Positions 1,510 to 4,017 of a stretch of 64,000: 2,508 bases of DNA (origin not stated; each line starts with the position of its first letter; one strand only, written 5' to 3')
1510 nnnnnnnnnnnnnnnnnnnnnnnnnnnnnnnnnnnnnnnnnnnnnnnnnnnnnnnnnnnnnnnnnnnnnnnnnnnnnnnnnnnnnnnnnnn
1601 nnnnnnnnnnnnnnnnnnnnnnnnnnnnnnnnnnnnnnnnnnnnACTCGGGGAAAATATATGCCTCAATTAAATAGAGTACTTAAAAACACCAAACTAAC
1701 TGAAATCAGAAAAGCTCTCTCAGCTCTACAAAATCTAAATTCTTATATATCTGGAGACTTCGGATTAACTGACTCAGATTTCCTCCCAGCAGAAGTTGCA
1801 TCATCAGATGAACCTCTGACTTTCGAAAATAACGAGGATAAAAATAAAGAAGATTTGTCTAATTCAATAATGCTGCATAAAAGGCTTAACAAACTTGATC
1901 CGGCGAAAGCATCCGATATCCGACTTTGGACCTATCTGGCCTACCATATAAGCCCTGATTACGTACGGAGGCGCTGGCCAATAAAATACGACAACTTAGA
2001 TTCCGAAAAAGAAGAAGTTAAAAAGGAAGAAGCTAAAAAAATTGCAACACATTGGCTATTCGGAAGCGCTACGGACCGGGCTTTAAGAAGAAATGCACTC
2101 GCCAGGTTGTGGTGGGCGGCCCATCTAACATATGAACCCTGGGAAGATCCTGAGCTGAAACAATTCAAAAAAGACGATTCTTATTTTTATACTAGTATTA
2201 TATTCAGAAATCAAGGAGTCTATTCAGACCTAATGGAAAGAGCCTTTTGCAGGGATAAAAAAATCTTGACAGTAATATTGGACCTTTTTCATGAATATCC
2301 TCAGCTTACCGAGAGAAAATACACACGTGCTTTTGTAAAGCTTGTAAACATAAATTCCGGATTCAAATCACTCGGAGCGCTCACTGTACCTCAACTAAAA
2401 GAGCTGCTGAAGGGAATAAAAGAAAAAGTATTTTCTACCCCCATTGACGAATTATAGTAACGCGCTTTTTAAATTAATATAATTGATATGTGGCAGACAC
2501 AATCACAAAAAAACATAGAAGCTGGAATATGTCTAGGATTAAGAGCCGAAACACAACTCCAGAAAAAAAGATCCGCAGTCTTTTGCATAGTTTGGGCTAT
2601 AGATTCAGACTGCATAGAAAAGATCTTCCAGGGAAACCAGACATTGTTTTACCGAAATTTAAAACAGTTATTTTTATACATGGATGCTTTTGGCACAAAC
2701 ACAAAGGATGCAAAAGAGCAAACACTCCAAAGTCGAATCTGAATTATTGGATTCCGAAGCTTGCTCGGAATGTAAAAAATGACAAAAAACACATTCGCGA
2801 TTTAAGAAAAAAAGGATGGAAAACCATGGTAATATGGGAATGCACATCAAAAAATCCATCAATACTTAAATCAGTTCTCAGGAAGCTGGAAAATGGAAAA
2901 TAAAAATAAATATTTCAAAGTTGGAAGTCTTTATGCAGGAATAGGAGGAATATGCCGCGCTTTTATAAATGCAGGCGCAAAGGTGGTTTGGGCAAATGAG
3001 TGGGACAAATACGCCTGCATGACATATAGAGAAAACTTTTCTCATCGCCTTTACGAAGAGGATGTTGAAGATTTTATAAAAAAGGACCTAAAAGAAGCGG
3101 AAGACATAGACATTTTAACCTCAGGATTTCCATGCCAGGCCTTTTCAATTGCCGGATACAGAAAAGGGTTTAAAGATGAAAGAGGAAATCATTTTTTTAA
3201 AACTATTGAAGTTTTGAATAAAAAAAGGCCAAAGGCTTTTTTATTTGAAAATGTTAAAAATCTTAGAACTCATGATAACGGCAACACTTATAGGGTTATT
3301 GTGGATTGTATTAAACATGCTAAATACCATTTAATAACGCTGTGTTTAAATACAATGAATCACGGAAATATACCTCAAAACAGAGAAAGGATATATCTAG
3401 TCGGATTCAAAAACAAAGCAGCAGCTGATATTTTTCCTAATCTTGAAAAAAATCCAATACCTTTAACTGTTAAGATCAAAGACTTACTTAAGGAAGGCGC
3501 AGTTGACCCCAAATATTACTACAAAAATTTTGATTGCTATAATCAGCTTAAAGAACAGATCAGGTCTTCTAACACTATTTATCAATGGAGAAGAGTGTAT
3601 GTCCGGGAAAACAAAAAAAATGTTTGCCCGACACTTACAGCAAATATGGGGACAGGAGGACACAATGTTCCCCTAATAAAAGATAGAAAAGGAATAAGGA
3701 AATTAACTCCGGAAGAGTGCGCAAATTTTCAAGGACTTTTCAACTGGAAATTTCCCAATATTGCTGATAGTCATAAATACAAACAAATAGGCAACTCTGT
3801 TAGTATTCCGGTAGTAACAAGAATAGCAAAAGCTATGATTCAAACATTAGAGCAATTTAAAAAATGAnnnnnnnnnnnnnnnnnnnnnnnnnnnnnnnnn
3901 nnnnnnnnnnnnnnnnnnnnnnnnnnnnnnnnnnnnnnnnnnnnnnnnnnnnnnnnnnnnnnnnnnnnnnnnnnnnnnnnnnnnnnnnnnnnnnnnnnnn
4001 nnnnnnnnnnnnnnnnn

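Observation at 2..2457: Three translationally coupled ORFs of unrecognisable family directly upstream of an R-M operon (candidate novel conflict system, possibly truncated)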

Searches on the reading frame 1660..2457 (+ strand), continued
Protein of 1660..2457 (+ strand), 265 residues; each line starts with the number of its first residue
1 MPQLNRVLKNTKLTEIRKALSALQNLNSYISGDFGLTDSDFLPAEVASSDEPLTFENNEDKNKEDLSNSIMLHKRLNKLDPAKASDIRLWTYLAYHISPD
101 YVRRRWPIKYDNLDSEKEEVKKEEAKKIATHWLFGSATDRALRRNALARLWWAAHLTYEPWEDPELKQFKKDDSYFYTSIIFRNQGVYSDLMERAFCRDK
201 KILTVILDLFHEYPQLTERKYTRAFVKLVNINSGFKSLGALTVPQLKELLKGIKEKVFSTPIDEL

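Call 75: search_protein_families(library=padloc, proteins=[L016:3579-4742:-, L017:3509-4513:-, L025:2533-3708:+, L005:11368-12372:-, L029:3683-4741:-, L032:4199-4813:+, L024:3571-4266:-, L009:2402-3520:-, L010:2671-4206:+, L034:10754-12019:+], max_evalue=0.001)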
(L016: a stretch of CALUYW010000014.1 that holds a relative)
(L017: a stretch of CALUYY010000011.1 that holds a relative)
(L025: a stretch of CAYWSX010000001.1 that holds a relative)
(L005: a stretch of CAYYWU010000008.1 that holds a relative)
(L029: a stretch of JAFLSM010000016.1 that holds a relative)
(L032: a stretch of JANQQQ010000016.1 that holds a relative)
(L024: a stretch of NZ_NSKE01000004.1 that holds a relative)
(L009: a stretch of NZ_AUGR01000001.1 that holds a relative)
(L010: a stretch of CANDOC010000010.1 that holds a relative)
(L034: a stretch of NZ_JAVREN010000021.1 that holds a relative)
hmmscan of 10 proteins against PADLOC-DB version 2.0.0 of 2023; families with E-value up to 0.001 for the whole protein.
L016:3579-4742:- (388 aa): 0 families

L017:3509-4513:- (335 aa): 0 families

L025:2533-3708:+ (392 aa): 0 families

L005:11368-12372:- (335 aa): 0 families

L029:3683-4741:- (353 aa): 7 families
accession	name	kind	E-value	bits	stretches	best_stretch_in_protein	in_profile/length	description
PDLC03963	SoFic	-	8.5e-43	145.1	1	23-350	25-350/361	-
PDLC04966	PDC-S24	-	1.6e-16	58.3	1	100-249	222-366/497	-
PDLC04837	PDC-S04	-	5e-16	56.7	1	63-256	33-213/234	-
PDLC04836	PDC-S04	-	3.1e-14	50.8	1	58-282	28-232/244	-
PDLC04840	PDC-S04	-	6.6e-14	50.2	1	61-222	17-176/227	-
PDLC04839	PDC-S04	-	1.4e-11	42.4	1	189-257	128-192/205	-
PDLC04838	PDC-S04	-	4e-05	21.5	1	193-227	135-169/209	-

L032:4199-4813:+ (205 aa): 0 families

L024:3571-4266:- (232 aa): 0 families

L009:2402-3520:- (373 aa): 2 families
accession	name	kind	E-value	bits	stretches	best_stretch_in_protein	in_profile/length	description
PDLC04135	mad3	-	7.9e-28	96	2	143-224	258-339/374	mads_3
PDLC04140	mad8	-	4.4e-13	47.4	1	29-211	12-236/314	mads_8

L010:2671-4206:+ (512 aa): 0 families

L034:10754-12019:+ (422 aa): 0 families

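Call 96: find_encoding_contigs(protein=P0005, flank=10000, max_places=3)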
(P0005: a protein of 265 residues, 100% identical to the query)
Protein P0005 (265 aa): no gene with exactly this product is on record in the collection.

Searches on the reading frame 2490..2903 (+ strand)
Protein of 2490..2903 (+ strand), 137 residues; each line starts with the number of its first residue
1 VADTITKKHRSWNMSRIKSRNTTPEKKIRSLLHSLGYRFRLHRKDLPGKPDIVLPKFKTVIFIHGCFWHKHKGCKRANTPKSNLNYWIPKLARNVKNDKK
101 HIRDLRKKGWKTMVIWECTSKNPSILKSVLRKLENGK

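Call 4: search_protein_families(library=pfam, proteins=[window:2490-2903:+], max_evalue=1)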
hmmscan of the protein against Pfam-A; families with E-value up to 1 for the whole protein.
window:2490-2903:+ (137 aa): 1 family
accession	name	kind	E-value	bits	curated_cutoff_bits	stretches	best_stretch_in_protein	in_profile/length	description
PF03852.21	Vsr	-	3e-32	110.7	27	1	2-72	1-71/74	DNA mismatch endonuclease Vsr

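Call 5: search_protein_families(library=padloc, proteins=[window:2490-2903:+], max_evalue=1)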
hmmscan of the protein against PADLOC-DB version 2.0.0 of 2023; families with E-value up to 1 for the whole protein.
window:2490-2903:+ (137 aa): 2 families
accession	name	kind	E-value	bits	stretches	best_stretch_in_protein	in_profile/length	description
PDLC03397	Vsr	-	4.4e-32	109.3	1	1-121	1-120/156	Type II nicking endonuclease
PDLC03678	HEase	-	0.00087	17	2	19-72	164-216/266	homing endonuclease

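Call 6: search_protein_families(library=ncbifam, proteins=[window:2490-2903:+], max_evalue=1)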
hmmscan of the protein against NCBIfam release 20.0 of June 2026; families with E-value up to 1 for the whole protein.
window:2490-2903:+ (137 aa): 1 family
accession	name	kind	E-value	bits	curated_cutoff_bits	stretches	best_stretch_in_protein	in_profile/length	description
TIGR00632.1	vsr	subfamily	3.1e-44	150.1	97.85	1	1-118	1-118/119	DNA mismatch endonuclease Vsr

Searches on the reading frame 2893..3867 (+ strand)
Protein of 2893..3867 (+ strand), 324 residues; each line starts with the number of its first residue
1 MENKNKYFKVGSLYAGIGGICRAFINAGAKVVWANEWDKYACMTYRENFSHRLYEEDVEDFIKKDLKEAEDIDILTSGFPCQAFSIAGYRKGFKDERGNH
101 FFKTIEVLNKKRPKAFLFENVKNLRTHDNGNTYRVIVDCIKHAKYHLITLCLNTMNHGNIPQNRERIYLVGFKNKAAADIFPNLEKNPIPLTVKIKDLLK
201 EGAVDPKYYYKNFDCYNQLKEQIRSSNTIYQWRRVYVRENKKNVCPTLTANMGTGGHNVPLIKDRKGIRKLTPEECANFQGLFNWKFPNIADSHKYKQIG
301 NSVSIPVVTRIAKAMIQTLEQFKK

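Call 4: search_protein_families(library=pfam, proteins=[window:2893-3867:+], max_evalue=1)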
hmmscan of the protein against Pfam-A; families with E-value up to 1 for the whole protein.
window:2893-3867:+ (324 aa): 1 family
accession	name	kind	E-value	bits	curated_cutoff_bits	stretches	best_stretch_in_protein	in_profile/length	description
PF00145.23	DNA_methylase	-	5.7e-75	253.2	22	1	8-316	1-323/324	C-5 cytosine-specific DNA methylase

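Call 5: search_protein_families(library=padloc, proteins=[window:2893-3867:+], max_evalue=1)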
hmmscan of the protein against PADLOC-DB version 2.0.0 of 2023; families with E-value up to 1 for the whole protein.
window:2893-3867:+ (324 aa): 64 families (the best 25 are shown)
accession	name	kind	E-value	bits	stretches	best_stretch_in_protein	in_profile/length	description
PDLC03272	MTase_II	-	1.8e-106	354.7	1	2-321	69-392/407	Type II methyltransferase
PDLC03378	MTase_II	-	2.4e-61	206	1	8-322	3-333/344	Type II methyltransferase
PDLC03361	MTase_II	-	6.4e-61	204.5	1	3-321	82-439/455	Type II methyltransferase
PDLC02653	DrmMII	-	8.3e-55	184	1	9-323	6-317/333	DrmMII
PDLC03217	MTase_II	-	2.4e-51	173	2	6-217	20-226/703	Type II methyltransferase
PDLC03234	MTase_II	-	1.6e-46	157.3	2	8-189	5-190/375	Type II methyltransferase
PDLC03242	MTase_II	-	8.3e-46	154.7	1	11-318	104-398/409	Type II methyltransferase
PDLC03734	oMTase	-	1e-45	154.6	2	8-175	4-171/444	orphan methyltransferase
PDLC03716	oMTase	-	4.2e-44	149.1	1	3-316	34-336/349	orphan methyltransferase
PDLC00026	DruM2|DruM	-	1e-43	148.2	1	12-321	9-320/336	DNA cytosine methylase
PDLC03326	MTase_II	-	4.2e-40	136.2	2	12-183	9-186/412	Type II methyltransferase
PDLC00027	DruM2|DruM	-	1.1e-38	131.5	2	2-176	6-175/361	DNA cytosine methylase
PDLC00031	DruM2|DruM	-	4.6e-37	126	2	2-176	6-175/361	DNA cytosine methylase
PDLC00034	DruM2|DruM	-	5.5e-37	125.3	2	4-188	4-201/457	DNA cytosine methylase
PDLC03330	MTase_II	-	4.8e-35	119.2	1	4-322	95-429/430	Type II methyltransferase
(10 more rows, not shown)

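Call 6: search_protein_families(library=ncbifam, proteins=[window:2893-3867:+], max_evalue=1)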
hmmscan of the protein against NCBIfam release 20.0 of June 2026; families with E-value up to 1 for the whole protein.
window:2893-3867:+ (324 aa): 2 families
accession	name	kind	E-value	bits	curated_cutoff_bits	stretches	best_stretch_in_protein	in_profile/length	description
TIGR00675.1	dcm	superfamily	6e-82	275.9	100.65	1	12-315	3-329/329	DNA (cytosine-5-)-methyltransferase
NF007772.0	PRK10458.1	subfamily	2e-36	125.5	710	2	4-176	85-290/472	DNA cytosine methylase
